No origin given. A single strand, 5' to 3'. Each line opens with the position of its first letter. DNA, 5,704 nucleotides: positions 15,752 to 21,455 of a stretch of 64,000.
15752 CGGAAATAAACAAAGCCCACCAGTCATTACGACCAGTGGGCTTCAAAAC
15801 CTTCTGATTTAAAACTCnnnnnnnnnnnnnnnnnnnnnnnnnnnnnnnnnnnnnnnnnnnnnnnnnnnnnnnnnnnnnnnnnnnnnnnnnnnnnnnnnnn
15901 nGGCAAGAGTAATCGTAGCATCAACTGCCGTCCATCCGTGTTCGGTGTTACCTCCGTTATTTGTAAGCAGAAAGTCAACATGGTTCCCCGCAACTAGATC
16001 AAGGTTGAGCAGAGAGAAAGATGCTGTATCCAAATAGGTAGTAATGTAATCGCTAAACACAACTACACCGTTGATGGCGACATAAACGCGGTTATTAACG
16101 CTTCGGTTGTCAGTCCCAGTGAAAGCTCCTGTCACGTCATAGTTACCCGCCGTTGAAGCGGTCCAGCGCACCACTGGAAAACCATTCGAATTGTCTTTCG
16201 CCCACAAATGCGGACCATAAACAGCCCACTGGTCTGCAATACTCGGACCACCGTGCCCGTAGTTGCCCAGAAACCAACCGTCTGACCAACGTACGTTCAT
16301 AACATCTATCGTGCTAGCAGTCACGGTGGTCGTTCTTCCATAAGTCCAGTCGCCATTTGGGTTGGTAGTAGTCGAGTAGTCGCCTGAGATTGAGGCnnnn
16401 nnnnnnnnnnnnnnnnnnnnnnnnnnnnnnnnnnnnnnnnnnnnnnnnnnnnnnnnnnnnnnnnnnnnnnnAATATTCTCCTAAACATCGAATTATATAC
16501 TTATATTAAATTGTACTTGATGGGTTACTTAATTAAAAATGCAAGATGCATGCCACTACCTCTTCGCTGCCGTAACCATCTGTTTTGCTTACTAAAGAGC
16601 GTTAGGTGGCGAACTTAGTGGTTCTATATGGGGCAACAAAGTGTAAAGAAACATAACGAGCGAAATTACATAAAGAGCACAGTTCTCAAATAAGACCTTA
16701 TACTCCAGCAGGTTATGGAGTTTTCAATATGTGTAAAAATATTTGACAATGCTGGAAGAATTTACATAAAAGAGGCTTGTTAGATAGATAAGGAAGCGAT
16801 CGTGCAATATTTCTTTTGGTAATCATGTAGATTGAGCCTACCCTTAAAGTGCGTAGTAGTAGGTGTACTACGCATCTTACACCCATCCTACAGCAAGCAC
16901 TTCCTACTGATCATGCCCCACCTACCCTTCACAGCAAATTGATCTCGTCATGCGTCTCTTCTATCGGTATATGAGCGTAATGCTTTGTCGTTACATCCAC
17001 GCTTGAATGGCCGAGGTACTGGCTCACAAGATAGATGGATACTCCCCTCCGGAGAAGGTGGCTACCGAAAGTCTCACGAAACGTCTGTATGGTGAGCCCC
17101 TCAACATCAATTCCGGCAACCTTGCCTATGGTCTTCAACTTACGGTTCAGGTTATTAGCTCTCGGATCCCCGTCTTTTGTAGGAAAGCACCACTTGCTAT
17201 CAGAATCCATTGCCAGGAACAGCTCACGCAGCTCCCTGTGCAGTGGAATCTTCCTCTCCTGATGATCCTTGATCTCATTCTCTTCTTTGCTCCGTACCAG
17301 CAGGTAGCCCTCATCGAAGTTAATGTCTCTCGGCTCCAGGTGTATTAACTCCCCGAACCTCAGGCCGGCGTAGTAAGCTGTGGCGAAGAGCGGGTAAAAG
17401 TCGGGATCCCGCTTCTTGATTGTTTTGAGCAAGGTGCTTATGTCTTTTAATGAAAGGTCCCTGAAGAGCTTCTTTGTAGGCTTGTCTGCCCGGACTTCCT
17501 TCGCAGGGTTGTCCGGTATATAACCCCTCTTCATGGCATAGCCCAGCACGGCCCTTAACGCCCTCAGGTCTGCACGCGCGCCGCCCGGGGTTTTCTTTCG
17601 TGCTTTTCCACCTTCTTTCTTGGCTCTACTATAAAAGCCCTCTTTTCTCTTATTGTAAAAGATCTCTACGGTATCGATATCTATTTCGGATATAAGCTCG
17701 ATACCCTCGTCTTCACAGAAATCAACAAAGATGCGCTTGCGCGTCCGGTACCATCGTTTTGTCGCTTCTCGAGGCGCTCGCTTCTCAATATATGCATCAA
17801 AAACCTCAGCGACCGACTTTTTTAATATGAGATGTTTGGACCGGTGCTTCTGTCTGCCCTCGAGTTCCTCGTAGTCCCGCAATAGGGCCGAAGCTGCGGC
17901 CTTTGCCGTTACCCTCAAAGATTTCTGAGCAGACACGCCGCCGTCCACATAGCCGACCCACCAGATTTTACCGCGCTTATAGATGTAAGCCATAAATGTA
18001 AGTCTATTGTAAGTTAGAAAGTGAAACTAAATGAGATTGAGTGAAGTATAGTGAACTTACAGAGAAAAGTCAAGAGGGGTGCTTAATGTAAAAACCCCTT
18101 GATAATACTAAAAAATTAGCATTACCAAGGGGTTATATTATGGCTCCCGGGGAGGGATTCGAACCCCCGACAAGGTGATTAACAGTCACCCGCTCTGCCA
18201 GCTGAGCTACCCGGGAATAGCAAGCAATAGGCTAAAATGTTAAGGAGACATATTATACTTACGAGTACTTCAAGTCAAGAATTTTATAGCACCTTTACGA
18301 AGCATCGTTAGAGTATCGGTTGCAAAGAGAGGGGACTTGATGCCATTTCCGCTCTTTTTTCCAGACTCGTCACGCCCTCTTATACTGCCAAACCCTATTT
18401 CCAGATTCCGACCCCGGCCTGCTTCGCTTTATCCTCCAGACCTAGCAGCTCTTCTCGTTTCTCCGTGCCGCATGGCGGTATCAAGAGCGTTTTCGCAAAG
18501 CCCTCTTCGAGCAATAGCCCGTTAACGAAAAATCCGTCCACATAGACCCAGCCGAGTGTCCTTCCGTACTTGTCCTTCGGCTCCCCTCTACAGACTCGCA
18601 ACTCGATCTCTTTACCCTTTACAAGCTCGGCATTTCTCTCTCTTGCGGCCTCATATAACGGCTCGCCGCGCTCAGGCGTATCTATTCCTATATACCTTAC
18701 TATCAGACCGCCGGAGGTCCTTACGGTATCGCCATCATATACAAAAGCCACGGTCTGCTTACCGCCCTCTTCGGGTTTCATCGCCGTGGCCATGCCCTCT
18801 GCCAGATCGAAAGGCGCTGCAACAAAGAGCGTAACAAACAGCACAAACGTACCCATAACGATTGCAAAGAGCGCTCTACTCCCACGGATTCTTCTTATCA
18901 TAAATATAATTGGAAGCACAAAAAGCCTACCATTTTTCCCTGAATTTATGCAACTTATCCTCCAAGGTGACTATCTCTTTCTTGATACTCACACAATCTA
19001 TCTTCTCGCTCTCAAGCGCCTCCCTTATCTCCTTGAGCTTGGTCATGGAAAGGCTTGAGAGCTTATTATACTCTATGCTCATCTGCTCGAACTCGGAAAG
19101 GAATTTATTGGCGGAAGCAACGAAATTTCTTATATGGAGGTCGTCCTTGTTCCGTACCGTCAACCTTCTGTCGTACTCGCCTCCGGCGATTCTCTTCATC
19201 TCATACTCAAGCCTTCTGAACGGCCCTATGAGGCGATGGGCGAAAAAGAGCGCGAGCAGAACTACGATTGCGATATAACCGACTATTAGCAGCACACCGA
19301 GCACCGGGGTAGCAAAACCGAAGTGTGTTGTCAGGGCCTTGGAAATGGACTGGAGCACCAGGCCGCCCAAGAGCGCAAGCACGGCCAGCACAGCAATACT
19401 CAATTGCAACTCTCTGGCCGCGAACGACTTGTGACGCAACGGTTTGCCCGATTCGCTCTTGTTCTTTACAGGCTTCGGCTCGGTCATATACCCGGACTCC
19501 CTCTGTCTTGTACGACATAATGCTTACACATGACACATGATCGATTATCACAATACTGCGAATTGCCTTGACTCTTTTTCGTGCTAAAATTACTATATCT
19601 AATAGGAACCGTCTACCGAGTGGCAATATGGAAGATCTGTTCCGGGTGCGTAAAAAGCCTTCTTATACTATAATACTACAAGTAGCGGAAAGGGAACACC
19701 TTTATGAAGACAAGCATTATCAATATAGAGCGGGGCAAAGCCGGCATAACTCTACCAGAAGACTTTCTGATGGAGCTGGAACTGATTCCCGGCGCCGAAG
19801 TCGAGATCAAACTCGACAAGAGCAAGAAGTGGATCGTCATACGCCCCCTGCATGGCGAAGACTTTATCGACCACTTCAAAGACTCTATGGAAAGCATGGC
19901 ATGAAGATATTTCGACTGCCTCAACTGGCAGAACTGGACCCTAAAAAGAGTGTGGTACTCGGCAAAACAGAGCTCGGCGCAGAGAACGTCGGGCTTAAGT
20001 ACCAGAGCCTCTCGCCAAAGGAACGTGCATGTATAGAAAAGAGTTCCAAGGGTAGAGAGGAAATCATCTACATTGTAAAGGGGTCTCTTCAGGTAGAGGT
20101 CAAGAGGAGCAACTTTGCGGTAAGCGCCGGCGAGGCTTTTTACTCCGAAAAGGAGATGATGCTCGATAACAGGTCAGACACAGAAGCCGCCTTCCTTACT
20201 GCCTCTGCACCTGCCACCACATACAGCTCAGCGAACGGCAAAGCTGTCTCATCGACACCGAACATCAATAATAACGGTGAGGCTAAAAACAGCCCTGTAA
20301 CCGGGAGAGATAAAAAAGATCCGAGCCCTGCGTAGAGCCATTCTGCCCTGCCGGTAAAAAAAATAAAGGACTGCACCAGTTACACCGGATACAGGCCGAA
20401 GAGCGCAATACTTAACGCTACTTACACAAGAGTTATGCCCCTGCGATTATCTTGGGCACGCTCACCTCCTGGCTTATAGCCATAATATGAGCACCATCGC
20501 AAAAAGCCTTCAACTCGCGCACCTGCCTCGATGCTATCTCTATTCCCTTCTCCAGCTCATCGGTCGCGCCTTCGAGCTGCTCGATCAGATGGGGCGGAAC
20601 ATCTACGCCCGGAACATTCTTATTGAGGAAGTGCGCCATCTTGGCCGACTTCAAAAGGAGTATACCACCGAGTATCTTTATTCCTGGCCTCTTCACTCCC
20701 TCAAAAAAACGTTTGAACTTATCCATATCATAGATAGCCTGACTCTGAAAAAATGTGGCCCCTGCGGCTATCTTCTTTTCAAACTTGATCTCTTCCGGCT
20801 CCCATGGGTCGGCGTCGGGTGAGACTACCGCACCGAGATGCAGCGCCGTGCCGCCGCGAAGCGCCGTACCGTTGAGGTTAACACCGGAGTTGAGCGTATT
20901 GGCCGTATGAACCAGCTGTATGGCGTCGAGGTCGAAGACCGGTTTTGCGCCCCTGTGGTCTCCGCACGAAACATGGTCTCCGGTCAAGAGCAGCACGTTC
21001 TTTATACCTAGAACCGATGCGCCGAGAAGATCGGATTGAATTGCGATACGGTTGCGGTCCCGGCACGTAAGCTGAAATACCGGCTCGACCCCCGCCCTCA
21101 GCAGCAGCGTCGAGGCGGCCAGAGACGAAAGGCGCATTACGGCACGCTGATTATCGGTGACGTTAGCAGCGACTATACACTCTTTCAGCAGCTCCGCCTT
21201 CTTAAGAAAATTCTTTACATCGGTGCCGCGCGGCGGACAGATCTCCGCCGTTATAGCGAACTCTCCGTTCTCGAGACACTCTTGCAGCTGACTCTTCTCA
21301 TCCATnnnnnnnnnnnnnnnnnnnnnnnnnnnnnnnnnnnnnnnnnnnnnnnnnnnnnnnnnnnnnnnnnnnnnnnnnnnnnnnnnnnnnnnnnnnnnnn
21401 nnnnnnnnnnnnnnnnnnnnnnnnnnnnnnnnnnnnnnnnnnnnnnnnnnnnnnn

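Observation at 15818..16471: PEP-CTERM exosortase substrate carried as cargo on the mobile element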

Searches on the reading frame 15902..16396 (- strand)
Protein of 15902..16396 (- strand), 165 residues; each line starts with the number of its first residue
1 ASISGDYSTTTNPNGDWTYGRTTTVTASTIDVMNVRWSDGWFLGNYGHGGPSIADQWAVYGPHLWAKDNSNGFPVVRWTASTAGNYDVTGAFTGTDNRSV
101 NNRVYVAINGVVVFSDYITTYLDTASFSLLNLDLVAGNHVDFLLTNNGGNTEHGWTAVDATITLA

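Call 37: search_protein_representatives(protein=window:15902-16396:-)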
Query: 165 residues. Proteins with E-value up to 0.001 (for the whole library): 571; up to 1e-10: 101; up to 1e-30: 33. The best 150 are listed.
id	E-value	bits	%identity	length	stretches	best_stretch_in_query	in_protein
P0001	1.4e-104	363.6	100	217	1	1-165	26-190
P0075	1.4e-41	158.5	55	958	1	5-164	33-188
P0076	1.0e-40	155.7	54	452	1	3-162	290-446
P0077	3.5e-39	150.7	49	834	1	4-159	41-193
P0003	7.8e-39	149.6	49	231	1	3-163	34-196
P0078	1.4e-37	145.5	52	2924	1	3-163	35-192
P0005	1.8e-37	145.2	51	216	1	5-162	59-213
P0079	6.7e-37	143.3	51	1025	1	3-162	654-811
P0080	8.6e-37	143.0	51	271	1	3-163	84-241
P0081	1.1e-36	142.6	48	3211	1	4-161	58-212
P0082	5.6e-36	140.3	49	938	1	4-163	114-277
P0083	2.3e-35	138.3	49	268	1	3-163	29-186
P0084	2.8e-35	138.0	46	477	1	4-162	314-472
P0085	3.4e-35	137.8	49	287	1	4-163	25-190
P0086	1.4e-34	135.7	48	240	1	3-162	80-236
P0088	5.6e-34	133.8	49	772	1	2-163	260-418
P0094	3.7e-32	127.9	46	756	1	4-163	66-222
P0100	4.5e-31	124.3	47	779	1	4-163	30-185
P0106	2.5e-30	121.9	44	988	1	2-163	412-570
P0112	4.4e-28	114.6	40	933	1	3-163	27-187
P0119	1.3e-25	106.6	42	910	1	3-163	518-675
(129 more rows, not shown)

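Call 40: search_protein_families(library=pfam, proteins=[P0075, P0077, P0079, P0082, P0088, P0094, P0100, P0106, P0112, P0119], max_evalue=0.0001)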
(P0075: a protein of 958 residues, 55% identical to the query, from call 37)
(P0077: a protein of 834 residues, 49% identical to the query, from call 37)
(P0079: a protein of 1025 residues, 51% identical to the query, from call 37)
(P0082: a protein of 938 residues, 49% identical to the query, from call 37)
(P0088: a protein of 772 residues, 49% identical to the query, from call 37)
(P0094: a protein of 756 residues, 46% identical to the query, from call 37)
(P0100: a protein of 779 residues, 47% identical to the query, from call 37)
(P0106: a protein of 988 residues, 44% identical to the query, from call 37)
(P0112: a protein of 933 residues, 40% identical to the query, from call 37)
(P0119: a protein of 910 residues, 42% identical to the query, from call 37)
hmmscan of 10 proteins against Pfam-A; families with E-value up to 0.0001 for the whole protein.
P0075 (958 aa): 1 family
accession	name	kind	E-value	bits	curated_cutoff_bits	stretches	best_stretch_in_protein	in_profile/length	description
PF24595.1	DUF7619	-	1.6e-16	61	27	2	662-712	82-133/133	Domain of unknown function (DUF7619)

P0077 (834 aa): 3 families
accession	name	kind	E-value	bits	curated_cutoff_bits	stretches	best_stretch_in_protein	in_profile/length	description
PF13860.13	FlgD_ig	-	5.2e-11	42.8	27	1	761-822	14-76/79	FlgD Ig-like domain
PF18962.6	Por_Secre_tail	-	1.2e-05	25.9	27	0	751-830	2-73/75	Secretion system C-terminal sorting domain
PF13585.12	CHU_C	-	3.6e-05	24.2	27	0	770-826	28-78/86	CHU_C Type IX secretion signal domain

P0079 (1025 aa): 1 family
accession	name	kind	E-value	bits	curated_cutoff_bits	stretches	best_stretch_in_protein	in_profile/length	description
PF00094.30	VWD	-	1.2e-10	42.4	22.9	1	383-536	3-155/156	von Willebrand factor type D domain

P0082 (938 aa): 1 family
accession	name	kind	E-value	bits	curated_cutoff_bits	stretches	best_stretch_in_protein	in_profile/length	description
PF24595.1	DUF7619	-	1.6e-15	57.7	27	2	786-834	81-130/133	Domain of unknown function (DUF7619)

P0088 (772 aa): 2 families
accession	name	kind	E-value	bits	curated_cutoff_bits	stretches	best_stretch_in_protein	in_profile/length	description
PF13927.12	Ig_3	-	9.2e-13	48.9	30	1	157-237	2-78/78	Immunoglobulin domain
PF07679.22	I-set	-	6.2e-08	33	23.7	0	157-247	1-87/90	Immunoglobulin I-set domain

P0094 (756 aa): 2 families
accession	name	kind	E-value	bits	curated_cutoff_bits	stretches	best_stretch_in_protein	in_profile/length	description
PF13860.13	FlgD_ig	-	1.4e-09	38.2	27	1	679-737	12-71/79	FlgD Ig-like domain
PF18962.6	Por_Secre_tail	-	2.4e-05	25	27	0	671-754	2-75/75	Secretion system C-terminal sorting domain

P0100 (779 aa): 2 families
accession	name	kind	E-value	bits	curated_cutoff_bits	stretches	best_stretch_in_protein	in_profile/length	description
PF24251.1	DUF7453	-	6.2e-66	223.6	26.2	2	218-536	135-446/460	Family of unknown function (DUF7453)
PF12733.13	Cadherin-like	-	2.4e-12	47.5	24.2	1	203-284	2-89/89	Cadherin-like beta sandwich domain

P0106 (988 aa): 5 families
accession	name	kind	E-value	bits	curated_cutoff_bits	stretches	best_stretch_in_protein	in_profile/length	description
PF16561.11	AMPK1_CBM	-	7.5e-23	81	26.8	2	86-159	12-79/85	Glycogen recognition site of AMP-activated protein kinase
PF02922.24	CBM_48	-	5.6e-15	55.9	22.4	0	81-138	18-76/83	Carbohydrate-binding module 48 (Isoamylase N-terminal domain)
PF22058.2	X25_BaPul_like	-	1.3e-10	41.7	27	0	211-260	22-68/87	Pullulanase X25 domain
PF12511.13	DUF3716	-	4.5e-06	26.9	22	0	654-697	6-48/59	Protein of unknown function (DUF3716)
PF16760.10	CBM53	-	3.8e-05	24.3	27.6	0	197-231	9-48/57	Starch/carbohydrate-binding module (family 53)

P0112 (933 aa): 2 families
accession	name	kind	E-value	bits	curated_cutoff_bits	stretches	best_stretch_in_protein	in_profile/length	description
PF24595.1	DUF7619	-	1.3e-33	116.3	27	1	607-744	1-133/133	Domain of unknown function (DUF7619)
PF18962.6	Por_Secre_tail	-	1.4e-10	41.8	27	1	860-931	1-74/75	Secretion system C-terminal sorting domain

P0119 (910 aa): 2 families
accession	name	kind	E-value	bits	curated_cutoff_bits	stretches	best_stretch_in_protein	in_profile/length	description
PF00932.25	LTD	-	3.5e-09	37.5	34.3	1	33-142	4-74/109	Lamin Tail Domain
PF13860.13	FlgD_ig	-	3.9e-08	33.6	27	1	845-892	23-70/79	FlgD Ig-like domain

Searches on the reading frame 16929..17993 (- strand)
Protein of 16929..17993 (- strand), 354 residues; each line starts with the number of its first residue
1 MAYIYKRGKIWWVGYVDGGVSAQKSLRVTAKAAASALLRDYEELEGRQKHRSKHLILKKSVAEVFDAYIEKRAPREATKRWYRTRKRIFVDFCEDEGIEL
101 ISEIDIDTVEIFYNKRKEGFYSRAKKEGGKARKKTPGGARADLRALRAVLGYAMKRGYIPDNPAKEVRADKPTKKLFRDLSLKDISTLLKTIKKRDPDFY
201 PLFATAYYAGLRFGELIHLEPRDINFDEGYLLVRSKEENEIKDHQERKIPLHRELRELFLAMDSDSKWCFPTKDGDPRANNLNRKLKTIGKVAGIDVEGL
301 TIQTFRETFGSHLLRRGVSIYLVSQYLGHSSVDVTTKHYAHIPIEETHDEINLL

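Call 9: search_protein_families(library=pfam, proteins=[window:16929-17993:-], max_evalue=0.01)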
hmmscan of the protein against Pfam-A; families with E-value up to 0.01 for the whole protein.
window:16929-17993:- (354 aa): 3 families
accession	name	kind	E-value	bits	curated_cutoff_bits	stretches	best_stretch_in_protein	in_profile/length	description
PF00589.27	Phage_integrase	-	3.3e-24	86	27.1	1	181-342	4-168/172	Phage integrase family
PF13102.12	Phage_int_SAM_5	-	3.5e-07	30.9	22.3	1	61-165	2-94/98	Phage integrase SAM-like domain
PF16795.10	Phage_integr_3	-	0.0029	18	27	0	300-341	105-146/161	Archaeal phage integrase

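Call 30: search_protein_families(library=phrogs, proteins=[window:16929-17993:-], max_evalue=0.001)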
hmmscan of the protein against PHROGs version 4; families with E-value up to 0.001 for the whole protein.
window:16929-17993:- (354 aa): 5 families
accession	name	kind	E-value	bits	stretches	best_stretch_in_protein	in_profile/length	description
phrog_1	-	integration and excision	4.7e-53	182.4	1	3-352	115-445/611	integrase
phrog_216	-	integration and excision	1.2e-35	124.1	1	142-352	18-234/301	integrase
phrog_7685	-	integration and excision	2.3e-07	31.6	1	247-349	129-230/240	integrase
phrog_7269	-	integration and excision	5.3e-06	27.3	1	299-351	27-78/89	integrase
phrog_7244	-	integration and excision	0.00072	19.9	0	73-226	87-225/263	integrase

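Call 60: find_related_loci(query=window:16929-17993:-, collection=viral_contigs, flank=10000)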
Query window:16929-17993:- (354 aa) in viral_contigs; peptide patterns used: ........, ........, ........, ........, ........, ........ (x = any residue, [..] = any of these).
10 stretches matched a pattern; 4 encode a relative of the query (tblastn E <= 1e-3); 4 distinct loci.
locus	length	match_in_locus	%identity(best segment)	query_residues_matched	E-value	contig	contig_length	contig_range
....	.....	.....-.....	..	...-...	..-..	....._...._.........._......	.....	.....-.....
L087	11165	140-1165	24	4-341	1e-9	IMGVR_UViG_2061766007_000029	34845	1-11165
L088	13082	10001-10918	22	1-345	2e-8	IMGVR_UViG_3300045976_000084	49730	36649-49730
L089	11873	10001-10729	24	145-351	2e-7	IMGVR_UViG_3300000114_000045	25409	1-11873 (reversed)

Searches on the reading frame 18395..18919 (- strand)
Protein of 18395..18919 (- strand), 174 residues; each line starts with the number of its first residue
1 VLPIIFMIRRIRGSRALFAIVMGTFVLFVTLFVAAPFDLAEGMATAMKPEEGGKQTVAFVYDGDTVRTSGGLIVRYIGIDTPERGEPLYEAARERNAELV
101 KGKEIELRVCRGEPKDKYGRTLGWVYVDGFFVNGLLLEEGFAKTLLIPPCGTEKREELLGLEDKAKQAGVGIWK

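Call 9: search_protein_families(library=pfam, proteins=[window:18395-18919:-], max_evalue=0.01)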
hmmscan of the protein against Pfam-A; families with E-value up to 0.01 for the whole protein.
window:18395-18919:- (174 aa): 1 family
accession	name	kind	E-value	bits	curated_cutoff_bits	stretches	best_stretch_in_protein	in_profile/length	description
PF00565.23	SNase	-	2.3e-16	60.6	21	1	74-174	2-106/107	Staphylococcal nuclease homologue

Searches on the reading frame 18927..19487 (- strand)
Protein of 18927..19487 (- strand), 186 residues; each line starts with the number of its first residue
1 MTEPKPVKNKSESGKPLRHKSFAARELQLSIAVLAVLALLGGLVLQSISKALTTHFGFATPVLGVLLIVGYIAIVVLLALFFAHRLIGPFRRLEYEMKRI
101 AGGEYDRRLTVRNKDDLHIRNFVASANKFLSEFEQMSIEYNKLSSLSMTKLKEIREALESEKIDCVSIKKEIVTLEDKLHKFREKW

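Call 15: search_protein_families(library=pfam, proteins=[window:18927-19487:-], max_evalue=0.001)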
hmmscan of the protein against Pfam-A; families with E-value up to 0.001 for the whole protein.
window:18927-19487:- (186 aa): 1 family
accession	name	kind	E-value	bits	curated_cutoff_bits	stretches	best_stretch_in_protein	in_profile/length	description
PF00672.30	HAMP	-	5.4e-06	27.1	25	1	81-116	1-36/53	HAMP domain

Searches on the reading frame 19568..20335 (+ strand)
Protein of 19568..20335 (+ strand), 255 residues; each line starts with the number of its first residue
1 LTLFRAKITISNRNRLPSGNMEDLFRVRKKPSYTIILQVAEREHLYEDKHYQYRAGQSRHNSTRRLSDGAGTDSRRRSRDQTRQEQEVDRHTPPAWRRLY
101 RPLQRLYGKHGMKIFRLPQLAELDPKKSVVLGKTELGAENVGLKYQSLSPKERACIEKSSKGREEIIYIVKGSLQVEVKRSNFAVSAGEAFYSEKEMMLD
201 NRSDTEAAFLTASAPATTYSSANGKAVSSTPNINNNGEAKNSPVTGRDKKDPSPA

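Call 15: search_protein_families(library=pfam, proteins=[window:19568-20335:+], max_evalue=0.001)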
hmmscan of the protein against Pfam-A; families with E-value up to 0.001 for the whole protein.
window:19568-20335:+ (255 aa): 1 family
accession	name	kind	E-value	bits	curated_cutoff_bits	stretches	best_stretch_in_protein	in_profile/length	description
PF11699.14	CENP-C_C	-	0.00069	20.3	29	0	157-209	27-81/85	Mif2/CENP-C like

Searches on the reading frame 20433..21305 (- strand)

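Call 15: search_protein_families(library=pfam, proteins=[window:20433-21305:-], max_evalue=0.001)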
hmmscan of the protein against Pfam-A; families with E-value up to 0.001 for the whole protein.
window:20433-21305:- (290 aa): 1 family
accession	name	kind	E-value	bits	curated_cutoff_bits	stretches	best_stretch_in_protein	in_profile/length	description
PF02219.23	MTHFR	-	9.1e-41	140.5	24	1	7-287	2-283/287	Methylenetetrahydrofolate reductase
